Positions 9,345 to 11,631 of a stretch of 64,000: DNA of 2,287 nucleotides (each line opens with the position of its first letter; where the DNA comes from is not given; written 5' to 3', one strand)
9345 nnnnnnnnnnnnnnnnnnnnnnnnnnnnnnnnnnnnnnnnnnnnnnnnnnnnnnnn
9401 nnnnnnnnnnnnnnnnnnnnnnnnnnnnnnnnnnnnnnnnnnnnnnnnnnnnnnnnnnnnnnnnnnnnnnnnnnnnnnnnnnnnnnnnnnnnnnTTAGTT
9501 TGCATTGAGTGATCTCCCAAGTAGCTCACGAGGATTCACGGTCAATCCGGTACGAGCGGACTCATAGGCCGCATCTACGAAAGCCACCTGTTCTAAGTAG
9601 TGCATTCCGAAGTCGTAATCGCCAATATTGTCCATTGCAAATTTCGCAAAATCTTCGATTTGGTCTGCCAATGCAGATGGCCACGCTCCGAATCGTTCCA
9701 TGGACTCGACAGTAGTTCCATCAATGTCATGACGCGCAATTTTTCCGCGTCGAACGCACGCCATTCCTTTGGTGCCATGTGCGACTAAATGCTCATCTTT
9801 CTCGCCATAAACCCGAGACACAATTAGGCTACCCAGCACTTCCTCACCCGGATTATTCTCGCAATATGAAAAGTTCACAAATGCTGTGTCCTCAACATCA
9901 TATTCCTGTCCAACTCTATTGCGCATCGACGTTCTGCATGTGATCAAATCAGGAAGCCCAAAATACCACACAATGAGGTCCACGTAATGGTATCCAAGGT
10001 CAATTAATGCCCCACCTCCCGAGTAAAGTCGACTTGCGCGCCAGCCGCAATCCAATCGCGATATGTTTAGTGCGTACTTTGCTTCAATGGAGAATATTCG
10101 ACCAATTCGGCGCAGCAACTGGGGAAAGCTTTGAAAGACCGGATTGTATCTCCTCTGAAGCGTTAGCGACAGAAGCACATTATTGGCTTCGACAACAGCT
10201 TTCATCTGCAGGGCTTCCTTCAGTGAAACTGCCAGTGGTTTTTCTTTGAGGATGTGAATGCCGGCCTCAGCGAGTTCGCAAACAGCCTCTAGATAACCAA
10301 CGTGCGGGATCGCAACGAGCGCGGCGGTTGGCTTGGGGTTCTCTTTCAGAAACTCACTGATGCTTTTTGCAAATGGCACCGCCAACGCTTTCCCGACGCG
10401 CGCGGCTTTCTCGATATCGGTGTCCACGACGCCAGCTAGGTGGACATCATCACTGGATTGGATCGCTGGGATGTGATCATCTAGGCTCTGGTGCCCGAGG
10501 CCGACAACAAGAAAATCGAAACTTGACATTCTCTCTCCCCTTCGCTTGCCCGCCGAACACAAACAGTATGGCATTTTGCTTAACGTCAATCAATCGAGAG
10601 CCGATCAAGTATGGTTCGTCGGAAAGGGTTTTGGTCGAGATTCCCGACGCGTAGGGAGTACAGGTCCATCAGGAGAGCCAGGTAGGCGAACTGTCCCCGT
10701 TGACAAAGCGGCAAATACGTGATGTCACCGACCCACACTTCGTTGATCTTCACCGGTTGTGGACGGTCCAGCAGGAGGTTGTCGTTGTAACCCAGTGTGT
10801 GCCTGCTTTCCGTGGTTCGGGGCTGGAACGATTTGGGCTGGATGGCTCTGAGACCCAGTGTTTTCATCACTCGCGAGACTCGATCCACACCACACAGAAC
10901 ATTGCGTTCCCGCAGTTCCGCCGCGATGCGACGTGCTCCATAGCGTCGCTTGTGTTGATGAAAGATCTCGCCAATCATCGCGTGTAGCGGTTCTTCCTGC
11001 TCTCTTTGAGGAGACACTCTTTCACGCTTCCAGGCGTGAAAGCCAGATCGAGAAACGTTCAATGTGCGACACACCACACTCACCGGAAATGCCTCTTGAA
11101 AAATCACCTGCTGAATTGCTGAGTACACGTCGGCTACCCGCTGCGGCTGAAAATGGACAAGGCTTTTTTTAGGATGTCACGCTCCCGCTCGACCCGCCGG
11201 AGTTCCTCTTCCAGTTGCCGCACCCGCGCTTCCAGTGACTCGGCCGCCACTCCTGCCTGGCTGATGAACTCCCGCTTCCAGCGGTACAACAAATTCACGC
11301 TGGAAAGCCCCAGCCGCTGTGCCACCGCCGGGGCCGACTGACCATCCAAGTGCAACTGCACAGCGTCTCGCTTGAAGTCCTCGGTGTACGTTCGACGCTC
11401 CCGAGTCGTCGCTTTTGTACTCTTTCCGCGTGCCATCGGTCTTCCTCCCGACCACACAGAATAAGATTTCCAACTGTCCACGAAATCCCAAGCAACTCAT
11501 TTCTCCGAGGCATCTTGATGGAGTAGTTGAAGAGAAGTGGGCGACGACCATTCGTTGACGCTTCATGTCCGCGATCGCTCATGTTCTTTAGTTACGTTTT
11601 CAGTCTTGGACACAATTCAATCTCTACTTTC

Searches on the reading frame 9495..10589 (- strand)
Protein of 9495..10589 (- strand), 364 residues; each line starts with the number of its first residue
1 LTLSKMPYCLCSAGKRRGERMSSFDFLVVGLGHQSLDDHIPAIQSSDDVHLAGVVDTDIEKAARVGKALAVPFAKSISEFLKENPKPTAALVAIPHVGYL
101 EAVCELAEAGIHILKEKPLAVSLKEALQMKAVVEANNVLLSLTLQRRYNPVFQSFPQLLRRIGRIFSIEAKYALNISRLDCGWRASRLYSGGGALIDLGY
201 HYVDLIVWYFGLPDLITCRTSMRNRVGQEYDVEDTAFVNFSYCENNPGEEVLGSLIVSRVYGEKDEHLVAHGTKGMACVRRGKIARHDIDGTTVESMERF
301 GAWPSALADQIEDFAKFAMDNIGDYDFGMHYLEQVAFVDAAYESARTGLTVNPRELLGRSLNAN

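Call 3: search_protein_families(library=pfam, proteins=[window:9495-10589:-], max_evalue=0.01)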
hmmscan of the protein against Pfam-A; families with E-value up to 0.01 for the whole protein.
window:9495-10589:- (364 aa): 3 families
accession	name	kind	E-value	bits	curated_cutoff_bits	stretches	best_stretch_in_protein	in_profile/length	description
PF01408.29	GFO_IDH_MocA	-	3.1e-17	63.8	24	1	25-142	2-118/120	Oxidoreductase family, NAD-binding Rossmann fold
PF22725.1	GFO_IDH_MocA_C3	-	6.6e-16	58.9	27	1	161-277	12-123/124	GFO/IDH/MocA C-terminal domain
PF02894.22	GFO_IDH_MocA_C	-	5.8e-10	39.8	22.9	1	161-351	8-216/218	Oxidoreductase family, C-terminal alpha/beta domain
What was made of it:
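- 9495..10589 (-): Gfo/Idh/MocA NAD-dependent oxidoreductase of the Pur10/AdgB type. The likely start is ATG 10529. Pfam GFO_IDH_MocA N- and C-terminal domains (call 3).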

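Call 7: search_protein_families(library=ncbifam, proteins=[window:9495-10589:-], max_evalue=0.1)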
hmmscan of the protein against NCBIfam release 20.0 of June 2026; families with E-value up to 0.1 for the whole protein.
window:9495-10589:- (364 aa): 7 families
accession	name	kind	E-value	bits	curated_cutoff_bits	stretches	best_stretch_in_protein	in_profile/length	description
TIGR04380.1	myo_inos_iolG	equivalog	1.1e-18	67.2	355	1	28-321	6-299/330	inositol 2-dehydrogenase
NF008607.0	PRK11579.1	subfamily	4e-15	55.7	330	1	28-223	9-202/346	oxidoreductase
NF041392.1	XylDh_Gfo6_Halo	equivalog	5.6e-15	55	350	1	23-351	16-348/350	D-xylose 1-dehydrogenase Gfo6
NF040723.1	UDP-GlcNAcDh_Arch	equivalog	8.3e-15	55.1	450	1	28-278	5-236/302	UDP-N-acetylglucosamine 3-dehydrogenase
NF052479.1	LevoglcsnDh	equivalog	1.2e-10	40.6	650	1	73-211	58-203/386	levoglucosan dehydrogenase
NF007574.0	PRK10206.1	equivalog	3.9e-06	26.1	352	1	28-229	7-207/345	oxidoreductase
NF058563.1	BT_2159_fam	equivalog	0.00032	19.8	650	1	100-211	76-184/350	disaccharide 3-dehydrogenase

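Call 8: search_protein_families(library=padloc, proteins=[window:9495-10589:-], max_evalue=0.1)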
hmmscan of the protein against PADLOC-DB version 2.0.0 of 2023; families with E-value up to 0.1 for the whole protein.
window:9495-10589:- (364 aa): 0 families

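Call 25: search_solved_structures(query=window:9495-10589:-, max_evalue=0.00001)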
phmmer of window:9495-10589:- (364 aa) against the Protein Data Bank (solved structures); distinct sequences matched with E-value up to 0.00001: 38.
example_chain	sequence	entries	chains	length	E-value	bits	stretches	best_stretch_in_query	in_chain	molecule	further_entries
6nor_A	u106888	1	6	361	1.2e-15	61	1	26-246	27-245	Putative NAD dependent dehydrogenase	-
1evj_A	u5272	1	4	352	1.5e-14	57.4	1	24-352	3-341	GLUCOSE-FRUCTOSE OXIDOREDUCTASE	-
3kux_A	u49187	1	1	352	3.4e-14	56.3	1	28-275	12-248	Putative oxidoreductase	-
1ofg_A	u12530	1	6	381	6.7e-14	55.3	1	23-352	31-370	GLUCOSE-FRUCTOSE OXIDOREDUCTASE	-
1ryd_A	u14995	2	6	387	7.1e-14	55.2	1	23-352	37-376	glucose-fructose oxidoreductase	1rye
3q2i_A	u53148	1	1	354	8e-14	55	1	25-290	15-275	dehydrogenase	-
1h6a_A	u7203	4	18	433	1.1e-13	54.6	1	23-352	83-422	PRECURSOR FORM OF GLUCOSE-FRUCTOSE OXIDOREDUCTASE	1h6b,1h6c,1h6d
9m37_A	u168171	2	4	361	1.1e-13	54.6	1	26-279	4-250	P581a DgpA2 and isoorientin complex structure | Gfo/Idh/MocA family protein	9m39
3q2k_A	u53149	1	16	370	2.5e-13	53.4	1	26-238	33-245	oxidoreductase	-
3e82_A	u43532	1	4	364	1e-12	51.4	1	24-276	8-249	Putative oxidoreductase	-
3e18_A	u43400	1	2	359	5.5e-12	49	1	23-245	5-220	oxidoreductase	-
7xr9_A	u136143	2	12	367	7.9e-12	48.5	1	21-230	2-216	DgpA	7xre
3moi_A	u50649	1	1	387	1.7e-11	47.4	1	26-207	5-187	Probable dehydrogenase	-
3gfg_A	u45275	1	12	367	9.1e-11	45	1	27-224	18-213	Uncharacterized oxidoreductase yvaA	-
3fhl_A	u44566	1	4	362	1.2e-10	44.5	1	39-275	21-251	Putative oxidoreductase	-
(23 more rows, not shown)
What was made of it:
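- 9495..10589 (-): The best PDB hit scores 61 bits (call 25).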

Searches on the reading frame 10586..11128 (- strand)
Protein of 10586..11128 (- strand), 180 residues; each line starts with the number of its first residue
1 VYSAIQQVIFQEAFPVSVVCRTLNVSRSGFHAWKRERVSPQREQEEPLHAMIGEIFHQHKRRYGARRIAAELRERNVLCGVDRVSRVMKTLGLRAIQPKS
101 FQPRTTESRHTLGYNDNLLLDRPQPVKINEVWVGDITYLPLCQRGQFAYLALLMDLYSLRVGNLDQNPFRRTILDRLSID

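Call 3: search_protein_families(library=pfam, proteins=[window:10586-11128:-], max_evalue=0.01)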
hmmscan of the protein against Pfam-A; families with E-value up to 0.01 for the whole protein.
window:10586-11128:- (180 aa): 4 families
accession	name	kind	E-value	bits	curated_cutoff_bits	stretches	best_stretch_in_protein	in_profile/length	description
PF13276.12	HTH_21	-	5e-17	62.3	28.1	1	44-99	4-58/60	HTH-like domain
PF00665.32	rve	-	0.0002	22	32.6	1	128-158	4-34/102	Integrase core domain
PF01527.26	HTH_Tnp_1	-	0.0036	17.9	24.1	1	4-37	15-47/75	Transposase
PF02631.22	RecX_HTH2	-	0.0071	17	26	0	59-77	14-33/42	RecX, second three-helix domain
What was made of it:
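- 10586..11481 (-): Truncated IS3-family element (orfA 11134-11481; orfB 10586-11128, cut inside the rve domain). It abuts the oxidoreductase start. Pfam HTH_Tnp_1 and HTH_21, and only positions 4-34 of the rve profile (call 3).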

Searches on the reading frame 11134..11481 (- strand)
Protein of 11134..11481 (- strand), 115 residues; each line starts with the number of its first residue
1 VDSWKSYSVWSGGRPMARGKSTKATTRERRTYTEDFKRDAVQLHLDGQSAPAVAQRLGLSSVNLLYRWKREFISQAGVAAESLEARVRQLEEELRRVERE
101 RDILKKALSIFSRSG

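Call 3: search_protein_families(library=pfam, proteins=[window:11134-11481:-], max_evalue=0.01)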
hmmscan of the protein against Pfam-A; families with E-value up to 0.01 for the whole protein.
window:11134-11481:- (115 aa): 6 families
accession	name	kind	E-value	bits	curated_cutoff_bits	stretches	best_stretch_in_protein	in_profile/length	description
PF01527.26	HTH_Tnp_1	-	2e-10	41.2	24.1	1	27-100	2-73/75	Transposase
PF13518.12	HTH_28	-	1.8e-05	25.1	25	1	36-77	1-40/52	Helix-turn-helix domain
PF13542.12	HTH_Tnp_ISL3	-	0.001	18.9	27.4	1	27-60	7-39/51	Helix-turn-helix domain of transposase family ISL3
PF13384.12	HTH_23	-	0.0011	19.2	24.6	1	38-73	8-42/50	Homeodomain-like domain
PF13600.11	DUF4140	-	0.005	17.7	27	1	67-109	53-96/98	N-terminal domain of unknown function (DUF4140)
PF06056.18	Terminase_5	-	0.0095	16.3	20.3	0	35-70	1-35/58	Putative ATPase subunit of terminase (gpP-like)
